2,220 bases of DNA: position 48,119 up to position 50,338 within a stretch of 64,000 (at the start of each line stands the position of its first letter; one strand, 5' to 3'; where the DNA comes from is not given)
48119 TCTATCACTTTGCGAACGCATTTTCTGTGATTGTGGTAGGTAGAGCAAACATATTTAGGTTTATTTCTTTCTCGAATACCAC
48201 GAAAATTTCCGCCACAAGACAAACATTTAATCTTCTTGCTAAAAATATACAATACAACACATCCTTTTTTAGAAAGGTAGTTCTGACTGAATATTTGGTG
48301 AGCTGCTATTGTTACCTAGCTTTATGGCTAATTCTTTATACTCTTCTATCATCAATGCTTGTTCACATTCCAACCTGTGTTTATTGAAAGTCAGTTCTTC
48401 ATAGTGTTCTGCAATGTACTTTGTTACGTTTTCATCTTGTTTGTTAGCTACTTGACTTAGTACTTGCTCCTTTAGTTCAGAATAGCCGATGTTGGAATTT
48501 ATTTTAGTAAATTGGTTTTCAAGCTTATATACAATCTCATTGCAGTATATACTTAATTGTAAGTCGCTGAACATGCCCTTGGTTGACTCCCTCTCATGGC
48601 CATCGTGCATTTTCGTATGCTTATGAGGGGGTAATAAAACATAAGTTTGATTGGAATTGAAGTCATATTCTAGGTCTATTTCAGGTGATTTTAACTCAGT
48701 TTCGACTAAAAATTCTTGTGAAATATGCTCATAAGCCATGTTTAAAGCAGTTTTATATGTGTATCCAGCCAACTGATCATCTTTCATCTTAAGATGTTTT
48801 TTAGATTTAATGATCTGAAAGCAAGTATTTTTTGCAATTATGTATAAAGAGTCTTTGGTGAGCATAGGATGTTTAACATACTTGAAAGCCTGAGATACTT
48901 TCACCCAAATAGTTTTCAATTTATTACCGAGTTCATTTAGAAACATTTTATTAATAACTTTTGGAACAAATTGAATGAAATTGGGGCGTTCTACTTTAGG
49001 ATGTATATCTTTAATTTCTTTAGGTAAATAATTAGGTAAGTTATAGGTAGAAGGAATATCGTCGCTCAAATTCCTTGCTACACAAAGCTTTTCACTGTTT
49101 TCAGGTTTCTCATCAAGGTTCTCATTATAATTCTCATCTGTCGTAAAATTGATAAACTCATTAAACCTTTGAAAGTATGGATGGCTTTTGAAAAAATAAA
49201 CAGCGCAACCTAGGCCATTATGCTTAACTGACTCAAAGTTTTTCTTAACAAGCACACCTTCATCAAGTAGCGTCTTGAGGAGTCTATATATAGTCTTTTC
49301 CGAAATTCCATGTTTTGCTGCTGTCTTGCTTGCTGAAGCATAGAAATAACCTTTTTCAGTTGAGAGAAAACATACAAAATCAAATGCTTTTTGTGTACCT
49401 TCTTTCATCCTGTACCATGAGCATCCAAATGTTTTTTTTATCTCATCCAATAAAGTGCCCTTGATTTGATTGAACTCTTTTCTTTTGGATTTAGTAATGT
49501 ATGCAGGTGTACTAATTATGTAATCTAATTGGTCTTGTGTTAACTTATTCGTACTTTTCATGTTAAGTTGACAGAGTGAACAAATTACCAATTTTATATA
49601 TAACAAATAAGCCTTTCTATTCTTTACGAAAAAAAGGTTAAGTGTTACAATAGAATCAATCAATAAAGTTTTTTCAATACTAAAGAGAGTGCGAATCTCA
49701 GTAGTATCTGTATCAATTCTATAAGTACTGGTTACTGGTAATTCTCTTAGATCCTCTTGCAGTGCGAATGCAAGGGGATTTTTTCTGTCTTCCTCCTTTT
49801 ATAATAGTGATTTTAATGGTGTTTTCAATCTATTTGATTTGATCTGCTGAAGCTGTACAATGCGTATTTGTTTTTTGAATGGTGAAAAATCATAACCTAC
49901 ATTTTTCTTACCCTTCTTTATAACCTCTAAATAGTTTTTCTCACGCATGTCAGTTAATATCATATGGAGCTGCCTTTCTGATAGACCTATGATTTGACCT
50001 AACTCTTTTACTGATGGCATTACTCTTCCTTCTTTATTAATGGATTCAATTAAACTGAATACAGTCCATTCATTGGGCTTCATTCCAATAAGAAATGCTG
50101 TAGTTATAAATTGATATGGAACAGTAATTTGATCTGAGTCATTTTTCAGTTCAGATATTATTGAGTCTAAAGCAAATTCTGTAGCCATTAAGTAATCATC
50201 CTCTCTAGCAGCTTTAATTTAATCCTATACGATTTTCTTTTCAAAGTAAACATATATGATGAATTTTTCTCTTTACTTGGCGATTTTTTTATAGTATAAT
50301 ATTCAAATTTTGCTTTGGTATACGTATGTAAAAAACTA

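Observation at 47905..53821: Plasmid-type maintenance block inside a tailed-phage genome: probable phage-plasmid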

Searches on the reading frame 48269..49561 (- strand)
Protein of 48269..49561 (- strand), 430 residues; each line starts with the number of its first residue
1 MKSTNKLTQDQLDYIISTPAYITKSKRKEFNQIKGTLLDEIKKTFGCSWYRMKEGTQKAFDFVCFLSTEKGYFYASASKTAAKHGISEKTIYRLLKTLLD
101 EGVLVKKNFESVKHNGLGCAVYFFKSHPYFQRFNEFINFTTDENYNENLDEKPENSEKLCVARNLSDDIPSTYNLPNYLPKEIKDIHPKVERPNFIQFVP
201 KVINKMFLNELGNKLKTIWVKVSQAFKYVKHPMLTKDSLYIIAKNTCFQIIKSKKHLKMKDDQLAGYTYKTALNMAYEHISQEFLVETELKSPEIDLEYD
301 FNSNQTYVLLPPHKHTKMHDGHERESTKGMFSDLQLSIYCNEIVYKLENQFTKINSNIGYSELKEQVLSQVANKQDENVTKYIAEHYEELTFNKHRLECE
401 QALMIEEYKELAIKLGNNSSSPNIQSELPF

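Call 5: search_protein_families(library=pfam, proteins=[window:48269-49561:-], max_evalue=0.1)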
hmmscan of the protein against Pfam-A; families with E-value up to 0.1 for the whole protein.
window:48269-49561:- (430 aa): 4 families
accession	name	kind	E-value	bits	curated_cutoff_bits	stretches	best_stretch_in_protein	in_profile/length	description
PF13518.12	HTH_28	-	0.0024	18.4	25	1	76-103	14-41/52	Helix-turn-helix domain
PF13384.12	HTH_23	-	0.0062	16.8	24.6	1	76-102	19-45/50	Homeodomain-like domain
PF13730.12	HTH_36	-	0.022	15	25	1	66-99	17-50/55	Helix-turn-helix domain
PF13551.12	HTH_29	-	0.091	13.3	28.1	0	77-103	15-41/64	Winged helix-turn helix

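Call 6: search_protein_families(library=phrogs, proteins=[window:48269-49561:-], max_evalue=0.01)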
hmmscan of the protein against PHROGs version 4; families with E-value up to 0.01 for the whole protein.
window:48269-49561:- (430 aa): 4 families
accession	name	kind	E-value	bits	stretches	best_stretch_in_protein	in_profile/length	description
phrog_1835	-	DNA, RNA and nucleotide metabolism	3e-10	40.9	1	27-286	26-282/301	HTH DNA binding protein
phrog_428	-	DNA, RNA and nucleotide metabolism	3.5e-06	27.4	1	66-172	119-215/455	replication initiation protein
phrog_678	-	DNA, RNA and nucleotide metabolism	0.00011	22.9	1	64-275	80-270/346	replication initiation O-like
phrog_22671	-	DNA, RNA and nucleotide metabolism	0.0031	17.4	1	76-276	83-278/399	replication protein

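Call 20: search_dna_similar(query=window:48269-49561:-, collection=plasmids, mode=protein, max_rows=25, max_evalue=0.001)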
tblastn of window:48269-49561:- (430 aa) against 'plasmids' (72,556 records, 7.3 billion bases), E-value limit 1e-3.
Records with a match: 59; places in all: 61; records where one place covers at least 80% of the query: 0.
Best place of each record, by identity: <60% 59.
By first word of the organism name: Priestia 55; Bacillus 2; Sporolactobacillus 1; Geobacillus 1.
By predicted mobility (MOB-suite, as given by PLSDB): non-mobilizable 47; mobilizable 11; conjugative 1.
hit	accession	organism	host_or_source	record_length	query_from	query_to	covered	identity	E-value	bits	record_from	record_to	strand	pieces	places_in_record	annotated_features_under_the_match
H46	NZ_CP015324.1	Priestia filamentosa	plant,Cell culture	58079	23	314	68%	33.6%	4e-31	134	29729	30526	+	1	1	hypothetical protein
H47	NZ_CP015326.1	Priestia filamentosa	plant,Cell culture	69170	29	314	67%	33.2%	2e-33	140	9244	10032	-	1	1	hypothetical protein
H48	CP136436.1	Priestia filamentosa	Leaves of Cigar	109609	23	297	64%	34.2%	1e-32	138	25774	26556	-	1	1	HTH domain-containing protein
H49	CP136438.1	Priestia filamentosa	Leaves of Cigar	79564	29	274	57%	35.3%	2e-31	134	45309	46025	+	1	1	hypothetical protein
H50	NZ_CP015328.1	Priestia filamentosa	plant,Cell culture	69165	29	274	57%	34.9%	6e-31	133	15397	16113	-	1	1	hypothetical protein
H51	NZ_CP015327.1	Priestia filamentosa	plant,Cell culture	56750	29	274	57%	34.9%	7e-31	133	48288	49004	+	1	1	hypothetical protein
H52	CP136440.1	Priestia filamentosa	Leaves of Cigar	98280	23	274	59%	33.3%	7e-28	124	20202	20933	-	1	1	hypothetical protein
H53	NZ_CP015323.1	Priestia filamentosa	plant,Cell culture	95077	29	274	57%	34.0%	4e-31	134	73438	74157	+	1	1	hypothetical protein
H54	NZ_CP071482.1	Priestia megaterium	whole organism,Hypersaline environment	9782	1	301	70%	27.7%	6e-22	105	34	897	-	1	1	helix-turn-helix domain-containing protein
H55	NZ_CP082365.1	Bacillus badius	bacterial cell,soil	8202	1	275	64%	27.6%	9e-20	100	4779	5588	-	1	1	transcriptional regulator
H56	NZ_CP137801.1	Priestia megaterium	Bacillus megaterium assembly,Arshan ...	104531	1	261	61%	27.0%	3e-16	89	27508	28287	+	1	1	transcriptional regulator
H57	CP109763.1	Priestia megaterium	potato,mixed culture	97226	1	248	58%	27.5%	2e-15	87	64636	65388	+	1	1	helix-turn-helix domain-containing protein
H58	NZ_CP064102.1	Priestia aryabhattai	cell culture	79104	1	227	53%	30.0%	1e-17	93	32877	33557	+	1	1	helix-turn-helix domain-containing protein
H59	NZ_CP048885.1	Priestia megaterium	culture,agricultural soil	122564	1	227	53%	29.5%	3e-15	86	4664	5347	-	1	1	helix-turn-helix domain-containing protein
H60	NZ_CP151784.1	Priestia megaterium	whole organism,soil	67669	1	227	53%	29.4%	3e-17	92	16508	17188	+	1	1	transcriptional regulator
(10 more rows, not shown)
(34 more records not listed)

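Call 21: search_dna_similar(query=window:48269-49561:-, collection=phages, mode=protein, max_rows=25, max_evalue=0.001)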
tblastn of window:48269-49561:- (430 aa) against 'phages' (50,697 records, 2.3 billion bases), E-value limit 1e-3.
Records with a match: 2; places in all: 2; records where one place covers at least 80% of the query: 0.
Best place of each record, by identity: <60% 2.
By first word of the organism name: Brevibacillus 2.
By host as written in the record: Brevibacillus laterosporus 2.
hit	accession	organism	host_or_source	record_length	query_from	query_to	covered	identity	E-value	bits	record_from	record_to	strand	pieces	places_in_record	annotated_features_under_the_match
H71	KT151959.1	Brevibacillus phage Sundance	Brevibacillus laterosporus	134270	1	272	63%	34.9%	5e-46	176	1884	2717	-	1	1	putative transcriptional regulator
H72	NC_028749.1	Brevibacillus phage Sundance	Brevibacillus laterosporus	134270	1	272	63%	34.9%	5e-46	176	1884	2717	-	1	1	HTH DNA binding protein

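Call 24: get_annotated_region(hit=H47, flank=6000)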
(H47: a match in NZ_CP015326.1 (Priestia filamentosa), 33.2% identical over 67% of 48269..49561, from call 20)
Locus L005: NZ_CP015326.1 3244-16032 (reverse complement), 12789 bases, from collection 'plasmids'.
description: Priestia filamentosa strain Hbe603 plasmid pBEH4, complete sequence
organism: Priestia filamentosa (NCBI taxid 1402861)
taxonomy: Bacteria; Bacillota; Bacilli; Bacillales; Bacillaceae; Priestia; Priestia filamentosa
host: -; source: plant,Cell culture; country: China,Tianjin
typing (MOB-suite, as given by PLSDB): non-mobilizable
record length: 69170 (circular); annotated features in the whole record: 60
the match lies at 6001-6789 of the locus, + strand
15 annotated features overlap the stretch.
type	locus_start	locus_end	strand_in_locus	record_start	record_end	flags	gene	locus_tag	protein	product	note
CDS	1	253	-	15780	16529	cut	-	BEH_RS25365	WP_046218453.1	ThuA domain-containing protein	-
CDS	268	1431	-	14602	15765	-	-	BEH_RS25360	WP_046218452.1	Gfo/Idh/MocA family oxidoreductase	-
CDS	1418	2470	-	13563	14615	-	-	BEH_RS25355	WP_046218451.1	LacI family DNA-binding transcriptional regulator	GO:0006351 - DNA-templated transcription [Evidence IEA]; GO:0045892 - negative regulation of DNA-templated ...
CDS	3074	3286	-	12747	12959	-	-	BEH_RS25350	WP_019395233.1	helix-turn-helix transcriptional regulator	-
CDS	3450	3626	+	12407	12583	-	-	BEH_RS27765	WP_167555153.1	hypothetical protein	-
CDS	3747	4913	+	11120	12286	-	-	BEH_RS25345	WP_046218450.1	FtsK/SpoIIIE domain-containing protein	-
CDS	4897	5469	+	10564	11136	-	-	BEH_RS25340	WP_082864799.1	replication-relaxation family protein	-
CDS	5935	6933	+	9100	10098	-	-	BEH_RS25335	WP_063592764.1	hypothetical protein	-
CDS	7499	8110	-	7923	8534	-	-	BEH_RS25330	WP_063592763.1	DUF3967 domain-containing protein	-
CDS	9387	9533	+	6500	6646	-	-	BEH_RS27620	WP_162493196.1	hypothetical protein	-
CDS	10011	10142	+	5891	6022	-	-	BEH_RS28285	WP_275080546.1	hypothetical protein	-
CDS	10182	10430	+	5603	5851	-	-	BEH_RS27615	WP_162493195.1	hypothetical protein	-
CDS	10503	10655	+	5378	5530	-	-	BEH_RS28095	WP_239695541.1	hypothetical protein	-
CDS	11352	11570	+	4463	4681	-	-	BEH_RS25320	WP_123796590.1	hypothetical protein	-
CDS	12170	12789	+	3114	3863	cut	map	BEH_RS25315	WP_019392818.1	type I methionyl aminopeptidase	GO:0036211 - protein modification process [Evidence IEA]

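Call 36: search_solved_structures(query=window:48269-49561:-, max_evalue=10)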
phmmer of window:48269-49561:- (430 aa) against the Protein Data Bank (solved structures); distinct sequences matched with E-value up to 10: 3.
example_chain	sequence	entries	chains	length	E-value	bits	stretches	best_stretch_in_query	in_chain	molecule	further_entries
7k22_H1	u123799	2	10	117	1.6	11.1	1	44-102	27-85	8A7H5 Fab heavy chain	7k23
6cnv_C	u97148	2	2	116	2.1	10.7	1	44-101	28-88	SD84h | humanized antibody SD84h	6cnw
7zjo_A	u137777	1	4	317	2.8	10.3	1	368-398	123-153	Lipase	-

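Call 52: find_homologous_proteins(query=window:48269-49561:-, max_evalue=0.001)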
Query window:48269-49561:- (430 aa): 4 proteins with E <= 0.001 among 4858 candidates.
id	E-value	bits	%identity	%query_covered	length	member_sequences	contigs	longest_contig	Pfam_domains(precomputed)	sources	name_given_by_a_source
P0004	5.7e-287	969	100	100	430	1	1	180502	-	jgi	-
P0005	9.0e-181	620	66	100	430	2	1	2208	-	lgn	-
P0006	1.2e-159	550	59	100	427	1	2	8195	PF13730.13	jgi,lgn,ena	-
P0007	6.7e-152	525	59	99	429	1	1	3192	-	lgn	-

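Call 53: find_encoding_contigs(protein=P0006, flank=10000, max_places=5)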
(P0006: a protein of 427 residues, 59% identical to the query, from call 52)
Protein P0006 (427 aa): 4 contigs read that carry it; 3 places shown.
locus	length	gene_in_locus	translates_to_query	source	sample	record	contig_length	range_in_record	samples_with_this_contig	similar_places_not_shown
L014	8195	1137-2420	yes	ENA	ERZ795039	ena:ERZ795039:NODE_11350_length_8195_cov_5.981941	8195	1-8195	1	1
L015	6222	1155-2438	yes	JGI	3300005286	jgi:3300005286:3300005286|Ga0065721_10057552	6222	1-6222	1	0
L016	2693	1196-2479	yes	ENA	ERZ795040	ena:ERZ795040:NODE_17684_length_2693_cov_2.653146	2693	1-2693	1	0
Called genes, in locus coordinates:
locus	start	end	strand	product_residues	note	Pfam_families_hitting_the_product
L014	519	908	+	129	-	PF21984:DnaD_N (weak)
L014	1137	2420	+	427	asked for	PF13730:HTH_36 (faint)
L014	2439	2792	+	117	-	PF13408:Zn_ribbon_recom (weak)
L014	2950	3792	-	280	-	PF01510:Amidase_2, PF07833:Cu_amine_oxidN1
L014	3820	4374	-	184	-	PF07463:NUMOD4, PF13392:HNH_3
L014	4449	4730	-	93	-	PF16079:Phage_holin_5_2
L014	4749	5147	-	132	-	-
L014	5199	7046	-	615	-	PF06848:Disaggr_repeat (faint), PF24517:CBM96, PF00688:TGFb_propeptide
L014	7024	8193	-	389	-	?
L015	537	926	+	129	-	PF21984:DnaD_N (weak)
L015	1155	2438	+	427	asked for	PF13730:HTH_36 (faint)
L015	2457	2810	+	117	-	PF13408:Zn_ribbon_recom (weak)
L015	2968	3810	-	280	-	PF01510:Amidase_2, PF07833:Cu_amine_oxidN1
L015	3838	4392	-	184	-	PF07463:NUMOD4, PF13392:HNH_3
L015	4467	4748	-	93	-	PF16079:Phage_holin_5_2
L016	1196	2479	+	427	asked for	PF13730:HTH_36 (faint)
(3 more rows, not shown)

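Call 55: search_protein_families(library=ncbifam, proteins=[window:48269-49561:-], max_evalue=0.1)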
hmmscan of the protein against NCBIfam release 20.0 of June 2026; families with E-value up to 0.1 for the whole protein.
window:48269-49561:- (430 aa): 2 families
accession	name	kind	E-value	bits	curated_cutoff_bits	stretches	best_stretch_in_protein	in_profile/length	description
NF049902.1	FTL_1293_fam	exception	0.00096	19.3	170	1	75-157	23-107/150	FTL_1293 family small RNA FtrC-regulated protein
TIGR00738.1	rrf2_super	superfamily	0.076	12.9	73.3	0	51-103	2-54/132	Rrf2 family transcriptional regulator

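Call 70: find_encoding_contigs(protein=P0005, flank=10000, max_places=4)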
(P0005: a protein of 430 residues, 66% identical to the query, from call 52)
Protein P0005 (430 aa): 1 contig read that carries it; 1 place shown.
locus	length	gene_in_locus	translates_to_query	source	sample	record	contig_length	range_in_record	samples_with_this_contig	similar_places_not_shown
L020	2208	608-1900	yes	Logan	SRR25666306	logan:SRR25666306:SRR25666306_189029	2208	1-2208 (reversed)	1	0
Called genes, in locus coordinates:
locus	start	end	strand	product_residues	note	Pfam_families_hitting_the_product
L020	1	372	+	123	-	?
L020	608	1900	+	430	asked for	-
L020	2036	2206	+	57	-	?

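Call 71: find_encoding_contigs(protein=P0007, flank=10000, max_places=4)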
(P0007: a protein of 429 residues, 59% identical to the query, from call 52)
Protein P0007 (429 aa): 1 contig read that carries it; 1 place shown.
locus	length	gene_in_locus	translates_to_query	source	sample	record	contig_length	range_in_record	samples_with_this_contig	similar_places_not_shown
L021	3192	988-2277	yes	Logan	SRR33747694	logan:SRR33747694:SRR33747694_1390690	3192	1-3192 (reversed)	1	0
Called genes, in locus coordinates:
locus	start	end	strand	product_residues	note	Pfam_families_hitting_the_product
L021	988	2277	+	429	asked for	-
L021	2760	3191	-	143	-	?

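Call 80: find_related_loci(query=A8, collection=genome_contigs, flank=10000)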
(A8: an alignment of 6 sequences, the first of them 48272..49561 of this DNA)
Query A8 (430 aa) in genome_contigs; peptide patterns used: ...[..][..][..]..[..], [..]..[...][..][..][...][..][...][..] (x = any residue, [..] = any of these).
55 stretches matched a pattern; 9 encode a relative of the query (tblastn E <= 1e-3); 9 distinct loci.
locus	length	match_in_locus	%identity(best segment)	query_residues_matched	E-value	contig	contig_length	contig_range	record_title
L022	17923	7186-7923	35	20-274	7e-37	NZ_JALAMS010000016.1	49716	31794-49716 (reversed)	Priestia endophytica strain N12A3 contig_0000016, whole genome shotgun sequence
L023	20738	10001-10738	35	20-274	5e-36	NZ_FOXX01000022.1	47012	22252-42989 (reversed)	Priestia endophytica DSM 13796, whole genome shotgun sequence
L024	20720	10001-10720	35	29-274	4e-36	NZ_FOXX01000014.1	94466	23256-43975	Priestia endophytica DSM 13796, whole genome shotgun sequence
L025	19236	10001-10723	34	27-274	5e-35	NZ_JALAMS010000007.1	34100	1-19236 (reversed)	Priestia endophytica strain N12A3 contig_0000007, whole genome shotgun sequence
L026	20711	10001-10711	35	32-274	2e-34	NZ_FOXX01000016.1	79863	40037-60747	Priestia endophytica DSM 13796, whole genome shotgun sequence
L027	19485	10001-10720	34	29-274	1e-33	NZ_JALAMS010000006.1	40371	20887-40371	Priestia endophytica strain N12A3 contig_0000006, whole genome shotgun sequence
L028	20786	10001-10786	33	20-289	2e-33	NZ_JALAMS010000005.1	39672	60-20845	Priestia endophytica strain N12A3 contig_0000005, whole genome shotgun sequence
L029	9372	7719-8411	33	37-274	2e-33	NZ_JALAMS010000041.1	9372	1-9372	Priestia endophytica strain N12A3 contig_0000041, whole genome shotgun sequence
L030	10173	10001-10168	43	29-84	2e-8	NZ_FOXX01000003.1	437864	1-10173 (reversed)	Priestia endophytica DSM 13796, whole genome shotgun sequence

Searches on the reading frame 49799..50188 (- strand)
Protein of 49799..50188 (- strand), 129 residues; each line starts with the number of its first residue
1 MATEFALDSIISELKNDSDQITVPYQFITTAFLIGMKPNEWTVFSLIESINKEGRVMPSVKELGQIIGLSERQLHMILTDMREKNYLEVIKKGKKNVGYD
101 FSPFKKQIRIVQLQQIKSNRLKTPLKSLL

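Call 5: search_protein_families(library=pfam, proteins=[window:49799-50188:-], max_evalue=0.1)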
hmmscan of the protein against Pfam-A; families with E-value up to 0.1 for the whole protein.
window:49799-50188:- (129 aa): 8 families
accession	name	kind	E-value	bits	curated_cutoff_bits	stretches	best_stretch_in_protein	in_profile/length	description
PF21984.2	DnaD_N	-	0.00021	21.9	27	1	26-108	4-90/101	DnaD N-terminal domain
PF12646.12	DUF3783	-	0.01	16.2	27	0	68-85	7-24/56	Domain of unknown function (DUF3783)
PF18401.7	Thioredoxin_13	-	0.013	15.8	26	1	36-80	84-124/136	Thioredoxin-like domain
PF12802.13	MarR_2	-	0.016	15.8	27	1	35-89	2-52/61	MarR family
PF24034.1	DUF7343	-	0.037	14.3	27.6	1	62-97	23-58/62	Domain of unknown function (DUF7343)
PF01726.22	LexA_DNA_bind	-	0.042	14.1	23.7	1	42-90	10-59/65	LexA DNA binding domain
PF13338.12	AbiEi_4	-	0.063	13.8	25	0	60-93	16-44/49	Transcriptional regulator, AbiEi antitoxin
PF13545.12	HTH_Crp_2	-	0.068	13.6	27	0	57-90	22-55/70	Crp-like helix-turn-helix domain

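Call 6: search_protein_families(library=phrogs, proteins=[window:49799-50188:-], max_evalue=0.01)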
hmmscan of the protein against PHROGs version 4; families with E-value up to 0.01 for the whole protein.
window:49799-50188:- (129 aa): 4 families
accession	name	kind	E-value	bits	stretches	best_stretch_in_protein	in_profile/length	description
phrog_3502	-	unknown function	4.7e-05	24.5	1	38-96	51-110/131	-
phrog_391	-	DNA, RNA and nucleotide metabolism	0.00033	21.4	1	34-106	13-93/298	replication initiation O-like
phrog_186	-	DNA, RNA and nucleotide metabolism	0.0024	18.6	1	43-105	46-103/308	DnaD-like helicase loader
phrog_428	-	DNA, RNA and nucleotide metabolism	0.0045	17.2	1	13-97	83-167/455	replication initiation protein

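Call 18: find_encoding_contigs(protein=window:49799-50188:-, flank=10000, max_places=10)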
Protein window:49799-50188:- (129 aa): no gene with exactly this product is on record in the collection.

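Call 55: search_protein_families(library=ncbifam, proteins=[window:49799-50188:-], max_evalue=0.1)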
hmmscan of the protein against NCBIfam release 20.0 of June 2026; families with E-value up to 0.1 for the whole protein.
window:49799-50188:- (129 aa): 1 family
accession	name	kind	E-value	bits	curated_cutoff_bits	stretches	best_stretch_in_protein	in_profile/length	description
TIGR04548.1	DnaD_Mollicutes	hypoth_equivalog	0.00089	19.3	100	1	33-116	21-99/178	DnaD family protein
